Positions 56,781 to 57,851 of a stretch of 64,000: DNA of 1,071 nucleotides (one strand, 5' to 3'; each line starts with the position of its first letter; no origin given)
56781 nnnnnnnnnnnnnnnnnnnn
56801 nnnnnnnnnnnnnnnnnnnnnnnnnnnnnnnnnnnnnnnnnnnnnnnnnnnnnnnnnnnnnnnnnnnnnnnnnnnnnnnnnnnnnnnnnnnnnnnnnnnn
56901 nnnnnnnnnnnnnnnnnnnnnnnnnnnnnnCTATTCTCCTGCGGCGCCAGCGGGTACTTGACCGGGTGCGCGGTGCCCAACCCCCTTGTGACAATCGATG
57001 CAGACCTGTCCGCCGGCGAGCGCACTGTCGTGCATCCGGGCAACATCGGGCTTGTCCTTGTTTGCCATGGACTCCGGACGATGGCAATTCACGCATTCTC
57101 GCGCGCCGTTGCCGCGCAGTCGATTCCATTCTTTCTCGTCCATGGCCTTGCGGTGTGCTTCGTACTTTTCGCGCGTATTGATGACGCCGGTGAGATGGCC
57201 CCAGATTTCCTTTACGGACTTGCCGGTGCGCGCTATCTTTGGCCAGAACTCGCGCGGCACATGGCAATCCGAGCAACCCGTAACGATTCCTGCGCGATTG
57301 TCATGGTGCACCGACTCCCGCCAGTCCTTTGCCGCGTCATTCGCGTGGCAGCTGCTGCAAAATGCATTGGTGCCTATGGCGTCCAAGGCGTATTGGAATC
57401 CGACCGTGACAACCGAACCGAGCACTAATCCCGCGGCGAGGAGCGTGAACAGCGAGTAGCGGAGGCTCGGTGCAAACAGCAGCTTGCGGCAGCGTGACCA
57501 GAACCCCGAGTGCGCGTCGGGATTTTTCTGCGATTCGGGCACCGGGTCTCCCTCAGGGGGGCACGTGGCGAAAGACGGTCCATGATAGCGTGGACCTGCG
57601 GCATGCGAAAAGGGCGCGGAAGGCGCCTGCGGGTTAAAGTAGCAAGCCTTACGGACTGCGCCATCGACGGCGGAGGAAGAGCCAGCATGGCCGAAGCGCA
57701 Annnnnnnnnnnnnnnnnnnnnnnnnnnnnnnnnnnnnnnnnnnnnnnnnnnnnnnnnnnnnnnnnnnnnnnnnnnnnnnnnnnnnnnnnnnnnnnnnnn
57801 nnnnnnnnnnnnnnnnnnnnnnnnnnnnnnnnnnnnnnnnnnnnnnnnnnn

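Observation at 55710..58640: Self-contained quinol-to-periplasm electron module: NapC/NirT tetrahaem, micro-ORF, unassigned six-haem cytochrome, divergent MenA-like prenyltransferase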

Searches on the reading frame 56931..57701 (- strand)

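Call 3: search_protein_families(library=pfam, proteins=[window:56931-57701:-], max_evalue=0.1)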
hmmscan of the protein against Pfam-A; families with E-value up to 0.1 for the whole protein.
window:56931-57701:- (256 aa): 7 families
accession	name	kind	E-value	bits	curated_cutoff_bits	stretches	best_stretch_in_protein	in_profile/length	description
PF03264.19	Cytochrom_NNT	-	1.9e-53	181.2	24.1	1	79-246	3-172/174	NapC/NirT cytochrome c family, N-terminal region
PF22113.1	Mtrc-MtrF_II-IV_dom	-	2.2e-06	27.8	30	1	112-242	6-131/176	Outer membrane cytochrome MtrC/MtrF-like, domains II/IV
PF14522.11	Cytochrome_C7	-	2.9e-06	27.5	24.8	1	199-242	12-52/67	Cytochrome c7 and related cytochrome c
PF02085.21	Cytochrom_CIII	-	3.6e-06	27.7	22.9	1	199-243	45-87/101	Class III cytochrome C family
PF09699.15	Paired_CXXCH_1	-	3e-05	24.1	20.6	1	201-240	7-38/41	Doubled CXXCH motif (Paired_CXXCH_1)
PF14537.11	Cytochrom_c3_2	-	0.001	19.9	25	1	198-240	24-66/79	Cytochrome c3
PF22678.1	Cytochrom_c_NrfB-like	-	0.0013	19.7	27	0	108-147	29-65/89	Cytochrome c-type protein NrfB-like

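Call 4: search_protein_families(library=ncbifam, proteins=[window:56931-57701:-], max_evalue=0.1)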
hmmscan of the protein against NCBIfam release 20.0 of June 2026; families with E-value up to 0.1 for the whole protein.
window:56931-57701:- (256 aa): 11 families
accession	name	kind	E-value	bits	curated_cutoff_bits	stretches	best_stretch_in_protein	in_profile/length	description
TIGR02161.1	napC_nirT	subfamily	1.8e-56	190.9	310.6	1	71-246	5-182/185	periplasmic nitrate (or nitrite) reductase c-type cytochrome, NapC/NirT family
TIGR02162.1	torC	equivalog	1.3e-50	172.8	478.2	1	71-248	3-183/387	pentaheme c-type cytochrome TorC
NF007906.0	PRK10617.1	equivalog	6.1e-49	166.6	349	1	62-246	5-191/200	cytochrome c-type protein NapC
NF011606.0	PRK15032.1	equivalog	6.6e-36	124.2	455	1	73-247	6-183/390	pentaheme c-type cytochrome TorC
TIGR03153.1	cytochr_NrfH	equivalog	3.3e-11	43.4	134.2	1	90-243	6-138/138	cytochrome c nitrite reductase small subunit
TIGR03508.1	decahem_SO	subfamily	3.4e-05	23.4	192.2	1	107-238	65-174/258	DmsE family decaheme c-type cytochrome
TIGR03146.1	cyt_nit_nrfB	equivalog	0.0019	18.5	166.6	1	105-148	102-142/145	cytochrome c nitrite reductase pentaheme subunit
NF008659.0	PRK11659.1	equivalog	0.0058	16.3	184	0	110-149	133-169/188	cytochrome c nitrite reductase pentaheme subunit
NF041028.1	decahem_GSU2203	exception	0.0072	15.6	325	1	106-239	95-208/317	GSU2203 family decaheme c-type cytochrome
TIGR01905.1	paired_CXXCH_1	subfamily_domain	0.024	14.5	25.2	0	201-240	7-38/41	doubled CXXCH domain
TIGR03507.1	decahem_SO1788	subfamily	0.078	11.4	209.3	0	112-154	489-524/672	OmcA/MtrC family decaheme c-type cytochrome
